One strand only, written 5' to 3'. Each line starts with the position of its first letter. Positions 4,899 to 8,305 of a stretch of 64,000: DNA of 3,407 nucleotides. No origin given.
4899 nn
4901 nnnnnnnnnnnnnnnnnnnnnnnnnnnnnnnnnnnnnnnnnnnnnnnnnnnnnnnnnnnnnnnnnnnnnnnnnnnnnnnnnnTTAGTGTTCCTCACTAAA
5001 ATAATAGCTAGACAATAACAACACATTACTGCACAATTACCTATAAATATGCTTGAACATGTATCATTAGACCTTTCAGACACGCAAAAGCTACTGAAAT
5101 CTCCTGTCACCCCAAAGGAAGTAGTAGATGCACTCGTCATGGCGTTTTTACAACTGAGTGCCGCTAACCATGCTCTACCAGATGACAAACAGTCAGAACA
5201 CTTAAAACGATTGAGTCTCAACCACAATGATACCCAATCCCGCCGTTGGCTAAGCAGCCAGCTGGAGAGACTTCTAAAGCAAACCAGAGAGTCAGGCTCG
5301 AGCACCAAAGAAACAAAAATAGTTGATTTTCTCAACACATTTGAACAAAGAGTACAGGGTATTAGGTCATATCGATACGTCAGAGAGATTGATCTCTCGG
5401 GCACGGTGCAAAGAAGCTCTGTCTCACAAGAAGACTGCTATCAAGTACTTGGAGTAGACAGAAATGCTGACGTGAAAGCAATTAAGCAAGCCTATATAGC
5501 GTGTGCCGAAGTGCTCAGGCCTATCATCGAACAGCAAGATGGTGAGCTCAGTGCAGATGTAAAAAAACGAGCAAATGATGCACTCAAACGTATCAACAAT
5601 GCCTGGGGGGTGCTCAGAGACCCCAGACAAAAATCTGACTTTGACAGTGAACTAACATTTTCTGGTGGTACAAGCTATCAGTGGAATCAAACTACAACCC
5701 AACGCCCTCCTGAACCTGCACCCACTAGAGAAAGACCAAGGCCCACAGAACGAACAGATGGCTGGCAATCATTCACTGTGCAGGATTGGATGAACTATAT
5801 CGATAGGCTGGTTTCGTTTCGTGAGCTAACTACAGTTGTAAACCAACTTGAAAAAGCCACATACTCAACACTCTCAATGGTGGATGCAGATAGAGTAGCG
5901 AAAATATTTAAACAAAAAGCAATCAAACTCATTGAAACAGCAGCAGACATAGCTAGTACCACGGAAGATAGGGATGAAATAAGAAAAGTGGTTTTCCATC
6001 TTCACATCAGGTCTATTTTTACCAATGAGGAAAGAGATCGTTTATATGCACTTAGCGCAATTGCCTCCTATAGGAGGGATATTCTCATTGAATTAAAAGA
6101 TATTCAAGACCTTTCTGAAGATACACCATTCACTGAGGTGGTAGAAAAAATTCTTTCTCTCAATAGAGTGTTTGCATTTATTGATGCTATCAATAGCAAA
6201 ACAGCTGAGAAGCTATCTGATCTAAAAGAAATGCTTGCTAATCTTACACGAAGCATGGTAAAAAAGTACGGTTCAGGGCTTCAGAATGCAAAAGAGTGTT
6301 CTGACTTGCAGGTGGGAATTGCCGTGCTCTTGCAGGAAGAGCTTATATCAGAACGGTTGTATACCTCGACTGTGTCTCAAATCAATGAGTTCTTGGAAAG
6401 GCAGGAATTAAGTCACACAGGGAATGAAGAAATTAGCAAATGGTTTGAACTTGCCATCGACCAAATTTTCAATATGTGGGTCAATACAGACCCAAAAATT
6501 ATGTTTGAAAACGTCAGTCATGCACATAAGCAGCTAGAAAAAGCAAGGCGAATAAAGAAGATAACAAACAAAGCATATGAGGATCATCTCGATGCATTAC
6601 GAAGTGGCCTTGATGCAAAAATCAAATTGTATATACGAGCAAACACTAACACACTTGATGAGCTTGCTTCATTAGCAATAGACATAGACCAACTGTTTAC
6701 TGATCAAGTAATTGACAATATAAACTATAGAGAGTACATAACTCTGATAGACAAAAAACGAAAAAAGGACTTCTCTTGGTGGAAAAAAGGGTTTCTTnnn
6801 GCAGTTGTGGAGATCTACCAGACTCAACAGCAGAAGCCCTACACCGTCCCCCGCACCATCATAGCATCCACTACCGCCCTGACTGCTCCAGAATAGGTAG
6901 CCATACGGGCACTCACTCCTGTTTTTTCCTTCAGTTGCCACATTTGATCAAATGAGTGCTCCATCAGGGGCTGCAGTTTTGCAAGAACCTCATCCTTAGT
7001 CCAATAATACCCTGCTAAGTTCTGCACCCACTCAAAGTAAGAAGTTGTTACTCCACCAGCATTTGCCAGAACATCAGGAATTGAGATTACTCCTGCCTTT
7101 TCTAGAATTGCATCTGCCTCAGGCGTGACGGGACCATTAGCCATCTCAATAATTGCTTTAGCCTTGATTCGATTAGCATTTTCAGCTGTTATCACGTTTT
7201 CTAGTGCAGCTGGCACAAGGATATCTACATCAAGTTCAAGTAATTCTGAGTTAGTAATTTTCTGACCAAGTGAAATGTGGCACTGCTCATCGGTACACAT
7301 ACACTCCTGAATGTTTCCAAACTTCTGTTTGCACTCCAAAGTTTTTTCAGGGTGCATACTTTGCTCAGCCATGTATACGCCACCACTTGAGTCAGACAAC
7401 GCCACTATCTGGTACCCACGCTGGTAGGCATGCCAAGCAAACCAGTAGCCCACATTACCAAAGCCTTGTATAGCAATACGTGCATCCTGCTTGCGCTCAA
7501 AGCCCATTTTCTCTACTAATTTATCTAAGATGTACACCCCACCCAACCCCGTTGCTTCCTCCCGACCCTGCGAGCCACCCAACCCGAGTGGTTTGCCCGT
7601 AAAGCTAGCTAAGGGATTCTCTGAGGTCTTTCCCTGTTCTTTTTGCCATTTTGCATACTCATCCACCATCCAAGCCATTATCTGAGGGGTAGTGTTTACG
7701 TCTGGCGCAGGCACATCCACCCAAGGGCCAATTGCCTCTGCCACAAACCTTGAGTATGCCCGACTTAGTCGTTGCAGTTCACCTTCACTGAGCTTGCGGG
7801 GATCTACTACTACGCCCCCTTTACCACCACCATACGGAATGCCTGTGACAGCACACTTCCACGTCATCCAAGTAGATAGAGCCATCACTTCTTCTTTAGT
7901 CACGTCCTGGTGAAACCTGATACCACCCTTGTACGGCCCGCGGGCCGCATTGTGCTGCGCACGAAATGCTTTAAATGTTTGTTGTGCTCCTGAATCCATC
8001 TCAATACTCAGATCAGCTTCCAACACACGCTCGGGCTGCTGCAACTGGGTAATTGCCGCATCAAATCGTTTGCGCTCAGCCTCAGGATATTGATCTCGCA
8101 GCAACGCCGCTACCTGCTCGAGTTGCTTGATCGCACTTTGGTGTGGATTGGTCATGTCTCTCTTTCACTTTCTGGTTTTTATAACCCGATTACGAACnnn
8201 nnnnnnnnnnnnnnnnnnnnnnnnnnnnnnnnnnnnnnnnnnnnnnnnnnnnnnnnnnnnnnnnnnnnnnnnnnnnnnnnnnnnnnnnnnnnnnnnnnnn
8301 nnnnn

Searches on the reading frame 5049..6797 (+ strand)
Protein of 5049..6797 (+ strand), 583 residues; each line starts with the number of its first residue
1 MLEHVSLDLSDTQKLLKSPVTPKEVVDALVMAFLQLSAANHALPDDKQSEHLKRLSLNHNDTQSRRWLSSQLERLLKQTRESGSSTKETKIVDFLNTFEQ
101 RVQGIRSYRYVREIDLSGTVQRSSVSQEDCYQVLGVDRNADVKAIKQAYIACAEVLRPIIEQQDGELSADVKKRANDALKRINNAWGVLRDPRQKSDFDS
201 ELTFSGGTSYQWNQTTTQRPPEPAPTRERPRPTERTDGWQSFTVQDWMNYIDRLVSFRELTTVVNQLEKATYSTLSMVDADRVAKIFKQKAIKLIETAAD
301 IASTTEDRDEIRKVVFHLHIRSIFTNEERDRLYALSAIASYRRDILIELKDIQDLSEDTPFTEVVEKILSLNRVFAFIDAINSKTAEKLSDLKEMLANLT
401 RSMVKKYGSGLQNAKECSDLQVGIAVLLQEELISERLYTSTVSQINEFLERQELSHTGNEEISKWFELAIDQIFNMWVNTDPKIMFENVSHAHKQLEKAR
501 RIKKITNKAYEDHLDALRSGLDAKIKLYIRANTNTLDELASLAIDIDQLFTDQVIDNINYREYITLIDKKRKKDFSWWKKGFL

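Call 7: search_protein_families(library=pfam, proteins=[window:5049-6797:+], max_evalue=1)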
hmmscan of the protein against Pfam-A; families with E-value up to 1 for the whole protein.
window:5049-6797:+ (583 aa): 7 families
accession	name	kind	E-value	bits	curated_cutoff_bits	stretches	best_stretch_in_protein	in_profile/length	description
PF00226.36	DnaJ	-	3.5e-09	37.1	27.8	1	129-199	1-63/63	DnaJ domain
PF10256.14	Erf4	-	0.018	15.4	29.3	0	430-491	26-87/116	Golgin subfamily A member 7/ERF4 family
PF04493.20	Endonuclease_5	-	0.056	13.5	23.4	1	247-280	61-95/198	Endonuclease V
PF09375.15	Peptidase_M75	-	0.079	12.9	23.5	1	139-183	211-255/288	Imelysin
PF18537.6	CODH_A_N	-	0.12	12.8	32.2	1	376-433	27-77/83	Carbon monoxide dehydrogenase subunit alpha N-terminal domain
PF10732.14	DUF2524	-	0.17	12.6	25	1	489-549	18-78/84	Protein of unknown function (DUF2524)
PF21884.2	ZUO1-like_ZHD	-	0.6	11.2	25.1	0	438-519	6-84/105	Zuotin-like, zuotin homology domain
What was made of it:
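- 5049..6800 (+): Intact downstream paralogue of 583 aa: N-domain, a J-like domain (aa 129-199, nt 5433-5645) with RPI in place of HPD, a disordered linker, and an all-helical C-terminal domain. Pfam DnaJ 37.1 bits against a 27.8-bit cut-off (call 7).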

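Call 11: find_encoding_contigs(protein=window:5049-6797:+, flank=5000, max_places=6)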
Protein window:5049-6797:+ (583 aa): no gene with exactly this product is on record in the collection.

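Call 14: list_cluster_members(proteins=[P0001, window:5049-6797:+, window:3736-4050:+])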
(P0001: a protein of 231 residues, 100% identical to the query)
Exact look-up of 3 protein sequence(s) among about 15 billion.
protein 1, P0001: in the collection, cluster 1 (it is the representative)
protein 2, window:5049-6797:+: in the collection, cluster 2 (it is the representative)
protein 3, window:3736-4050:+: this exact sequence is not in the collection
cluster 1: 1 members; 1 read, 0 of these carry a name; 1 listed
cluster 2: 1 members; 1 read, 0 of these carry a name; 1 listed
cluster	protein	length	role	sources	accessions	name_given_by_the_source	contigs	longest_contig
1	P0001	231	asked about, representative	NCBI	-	-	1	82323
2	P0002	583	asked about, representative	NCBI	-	-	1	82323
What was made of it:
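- The source is a metagenome-assembled contig (82,323 bp, NCBI; call 14).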

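Call 15: find_homologous_proteins(query=window:5049-6797:+)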
Query window:5049-6797:+ (583 aa): 1 proteins with E <= 0.001 among 8000 candidates.
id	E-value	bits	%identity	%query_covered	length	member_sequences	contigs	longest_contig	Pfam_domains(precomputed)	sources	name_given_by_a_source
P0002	0.0e+0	1278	100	100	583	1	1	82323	PF00226.37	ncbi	-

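Call 16: find_related_loci(query=window:5049-6797:+, collection=genome_contigs, flank=10000)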
Query window:5049-6797:+ (583 aa) in genome_contigs; peptide patterns used: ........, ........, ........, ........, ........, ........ (x = any residue, [..] = any of these).
60 stretches matched a pattern, but none encodes a relative of the query by tblastn (E <= 1e-3).

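Call 49: find_related_loci(query=window:5049-6797:+, collection=viral_contigs, flank=5000)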
Query window:5049-6797:+ (583 aa) in viral_contigs; peptide patterns used: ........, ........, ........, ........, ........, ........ (x = any residue, [..] = any of these).
3 stretches matched a pattern, but none encodes a relative of the query by tblastn (E <= 1e-3).

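Call 53: predict_structure(protein=window:5049-6797:+)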
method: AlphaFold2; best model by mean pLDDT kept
length: 583 residues; sequences in the alignment: 1
mean_pLDDT: 49.2   pTM: 0.30
mean pLDDT of the five models: 49.2, 43.3, 42.6, 39.6, 33.0
residues with pLDDT >= 90: 0; 70-90: 23; 50-70: 277; < 50: 283
segments of 3 or more residues with pLDDT < 50: 1-87, 89-91, 93-95, 100-152, 154-156, 184-237, 379-389, 413-415, 434-442, 452-458, 461-463, 466-480, 575-583
pLDDT, mean of each block of 10 residues (from residue 1): 29 36 41 37 37 33 39 43 47 48 33 30 34 36 45 49 54 55 45 34 30 28 39 48 73 67 67 60 75 66 59 58 59 57 57 58 54 51 47 55 56 50 55 50 51 47 48 46 54 58 60 58 56 51 55 50 56 46 31
secondary structure, 60 per line:
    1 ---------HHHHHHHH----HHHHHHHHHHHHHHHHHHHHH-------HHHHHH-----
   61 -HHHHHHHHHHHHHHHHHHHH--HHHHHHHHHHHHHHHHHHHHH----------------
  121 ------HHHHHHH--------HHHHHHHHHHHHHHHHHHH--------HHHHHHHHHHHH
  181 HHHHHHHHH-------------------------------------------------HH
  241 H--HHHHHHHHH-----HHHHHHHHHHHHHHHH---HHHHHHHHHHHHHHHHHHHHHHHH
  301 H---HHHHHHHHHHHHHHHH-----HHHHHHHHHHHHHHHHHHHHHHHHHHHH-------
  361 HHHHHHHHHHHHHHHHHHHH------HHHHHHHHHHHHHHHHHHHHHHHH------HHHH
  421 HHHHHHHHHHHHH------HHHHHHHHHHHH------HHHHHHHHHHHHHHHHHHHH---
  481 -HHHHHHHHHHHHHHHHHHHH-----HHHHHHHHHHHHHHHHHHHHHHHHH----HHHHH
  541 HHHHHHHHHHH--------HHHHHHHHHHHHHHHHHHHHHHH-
elements in order: H10-17 H22-42 H50-55 H62-81 H84-104 H127-133 H142-160 H169-189 H244-252 H258-273 H277-301 H305-320 H326-353 H361-380 H387-410 H417-433 H440-451 H458-477 H482-501 H507-531 H536-551 H560-582
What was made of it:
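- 5049..6800 (+): AF2 secondary structure, low confidence (call 53).
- The predicted helix H277-301 of the paralogue spans the position matching the TAA, so the cut is not at a domain boundary (call 53, low-confidence model).
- Tried and rejected: The single-sequence AF2 model of the 583-aa protein reached only a mean pLDDT of 49 (call 53).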

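Call 54: search_protein_families(library=phrogs, proteins=[window:5049-6797:+], max_evalue=0.01)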
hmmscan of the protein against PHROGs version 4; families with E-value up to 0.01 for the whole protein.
window:5049-6797:+ (583 aa): 2 families
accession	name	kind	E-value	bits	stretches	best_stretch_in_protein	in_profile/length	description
phrog_14336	-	unknown function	1.9e-07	31.7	1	127-204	3-71/363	-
phrog_25647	-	unknown function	0.0052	17.7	0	532-574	16-57/67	-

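Call 55: search_protein_families(library=ncbifam, proteins=[window:5049-6797:+], max_evalue=0.01)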
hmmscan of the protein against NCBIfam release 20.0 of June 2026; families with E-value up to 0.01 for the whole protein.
window:5049-6797:+ (583 aa): 11 families
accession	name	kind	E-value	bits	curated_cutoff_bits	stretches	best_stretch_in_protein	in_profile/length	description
TIGR02349.1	DnaJ_bact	equivalog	1.8e-08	34.2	377.2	1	129-200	1-64/354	molecular chaperone DnaJ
NF008035.0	PRK10767.1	subfamily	1.1e-06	27.9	338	1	126-199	2-67/374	molecular chaperone DnaJ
NF010892.0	PRK14299.1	equivalog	2.5e-06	26.9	392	1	127-211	3-78/291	chaperone protein DnaJ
NF050028.1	CldAdptActJ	equivalog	6.4e-06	26.6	150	1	131-198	5-69/93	cold adaptation protein ActJcold adaptation protein ActJ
NF007618.0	PRK10266.1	equivalog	6.3e-05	22.6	403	1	128-201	4-68/306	curved DNA-binding protein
NF037946.1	terminal_TopJ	equivalog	0.00016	20.4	300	1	128-199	5-67/810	terminal organelle assembly protein TopJ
NF010872.0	PRK14279.1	equivalog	0.00028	20.1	556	1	127-207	8-81/394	molecular chaperone DnaJ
NF010894.0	PRK14301.1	equivalog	0.00031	19.9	548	1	126-199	2-67/373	chaperone protein DnaJ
NF010871.0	PRK14278.1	equivalog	0.00037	19.5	502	1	128-196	3-62/378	molecular chaperone DnaJ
NF010885.0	PRK14292.1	equivalog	0.0011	18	585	1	129-200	3-65/371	chaperone protein DnaJ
NF010874.0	PRK14281.1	equivalog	0.0088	15.2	619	0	128-199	3-66/397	chaperone protein DnaJ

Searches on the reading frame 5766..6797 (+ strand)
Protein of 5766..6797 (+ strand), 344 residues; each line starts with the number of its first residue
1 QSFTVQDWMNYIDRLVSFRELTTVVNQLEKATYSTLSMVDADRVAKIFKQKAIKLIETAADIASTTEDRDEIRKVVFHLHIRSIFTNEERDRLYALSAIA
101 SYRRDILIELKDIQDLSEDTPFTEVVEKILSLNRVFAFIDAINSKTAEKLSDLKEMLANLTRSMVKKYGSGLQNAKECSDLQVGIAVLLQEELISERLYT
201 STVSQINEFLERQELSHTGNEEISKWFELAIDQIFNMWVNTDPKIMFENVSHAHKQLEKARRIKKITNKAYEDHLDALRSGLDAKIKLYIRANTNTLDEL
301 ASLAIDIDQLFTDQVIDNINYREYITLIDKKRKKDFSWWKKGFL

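Call 23: search_protein_representatives(alignment_id=A1)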
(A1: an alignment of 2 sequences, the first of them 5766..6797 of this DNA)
Query: 2 sequences, 345 profile positions. Proteins with E-value up to 0.001 (for the whole library): 2; up to 1e-10: 2; up to 1e-30: 2. The best 2 are listed.
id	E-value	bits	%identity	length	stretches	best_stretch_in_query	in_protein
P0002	9.9e-196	666.2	-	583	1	1-345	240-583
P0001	5.8e-119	413.8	-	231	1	103-341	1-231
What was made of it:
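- Tried and rejected: A full HMMER profile search of 1.84 billion representatives did the same (call 23).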

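Call 48: find_related_loci(query=A1, collection=metagenome_contigs, flank=6000)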
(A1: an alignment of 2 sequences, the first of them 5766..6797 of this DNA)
Query A1 (344 aa) in metagenome_contigs; peptide patterns used: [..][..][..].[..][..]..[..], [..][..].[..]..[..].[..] (x = any residue, [..] = any of these).
583 stretches matched a pattern, but none encodes a relative of the query by tblastn (E <= 1e-3).

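Call 56: search_solved_structures(query=A1, max_evalue=1)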
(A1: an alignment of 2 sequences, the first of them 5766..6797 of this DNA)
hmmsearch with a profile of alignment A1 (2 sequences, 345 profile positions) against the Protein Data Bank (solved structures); distinct sequences matched with E-value up to 1: 1.
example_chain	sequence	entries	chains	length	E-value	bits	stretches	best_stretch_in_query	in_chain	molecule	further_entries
7jrq_A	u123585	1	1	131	0.013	18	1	78-129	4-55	MPP1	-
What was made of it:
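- Tried and rejected: One marginal, meaningless hit (call 56).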

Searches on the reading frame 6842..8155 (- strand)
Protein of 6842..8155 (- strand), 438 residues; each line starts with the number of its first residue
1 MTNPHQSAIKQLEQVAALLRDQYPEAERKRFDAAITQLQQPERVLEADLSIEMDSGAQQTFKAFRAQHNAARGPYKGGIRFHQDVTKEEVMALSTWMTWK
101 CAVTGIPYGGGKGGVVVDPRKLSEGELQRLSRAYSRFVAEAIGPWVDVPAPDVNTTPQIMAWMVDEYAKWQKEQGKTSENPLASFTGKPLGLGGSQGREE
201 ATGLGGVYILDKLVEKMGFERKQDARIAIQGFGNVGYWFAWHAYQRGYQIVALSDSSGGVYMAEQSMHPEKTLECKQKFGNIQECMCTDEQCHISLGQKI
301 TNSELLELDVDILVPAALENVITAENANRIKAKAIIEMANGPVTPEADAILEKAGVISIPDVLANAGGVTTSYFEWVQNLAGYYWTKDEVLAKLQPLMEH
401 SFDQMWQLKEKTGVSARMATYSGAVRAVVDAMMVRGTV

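Call 24: find_encoding_contigs(protein=window:6842-8155:-, flank=10000, max_places=6)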
Protein window:6842-8155:- (438 aa): no gene with exactly this product is on record in the collection.

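Call 27: list_cluster_members(proteins=[window:3705-4136:+, window:4242-4979:+, window:3748-4050:+, window:3820-4050:+, window:6842-8155:-, window:9692-9934:-, window:10015-11910:-, window:11935-12750:-, window:584-1318:-])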
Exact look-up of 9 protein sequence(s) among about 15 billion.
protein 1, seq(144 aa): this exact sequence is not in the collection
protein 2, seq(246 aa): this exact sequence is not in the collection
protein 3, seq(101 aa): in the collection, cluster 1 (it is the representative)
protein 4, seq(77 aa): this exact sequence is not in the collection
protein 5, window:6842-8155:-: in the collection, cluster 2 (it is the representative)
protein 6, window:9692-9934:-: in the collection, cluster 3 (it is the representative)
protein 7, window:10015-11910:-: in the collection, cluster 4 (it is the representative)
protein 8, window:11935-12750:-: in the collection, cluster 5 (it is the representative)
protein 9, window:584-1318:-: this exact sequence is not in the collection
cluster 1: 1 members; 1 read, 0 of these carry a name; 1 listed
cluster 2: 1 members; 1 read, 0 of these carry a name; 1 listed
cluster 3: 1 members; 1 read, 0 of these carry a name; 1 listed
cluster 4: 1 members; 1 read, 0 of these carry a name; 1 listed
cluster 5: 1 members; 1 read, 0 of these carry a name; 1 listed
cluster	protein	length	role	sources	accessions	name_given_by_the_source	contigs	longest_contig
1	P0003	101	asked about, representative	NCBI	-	-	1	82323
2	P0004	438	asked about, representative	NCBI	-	-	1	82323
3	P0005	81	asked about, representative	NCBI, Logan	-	-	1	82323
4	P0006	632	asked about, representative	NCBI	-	-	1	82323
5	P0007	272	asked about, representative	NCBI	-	-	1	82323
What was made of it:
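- The NCBI record carries exactly these CDSs (P0003 101 aa, P0001 231 aa; calls 14, 27). The NCBI record annotates two separate CDSs (call 27).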
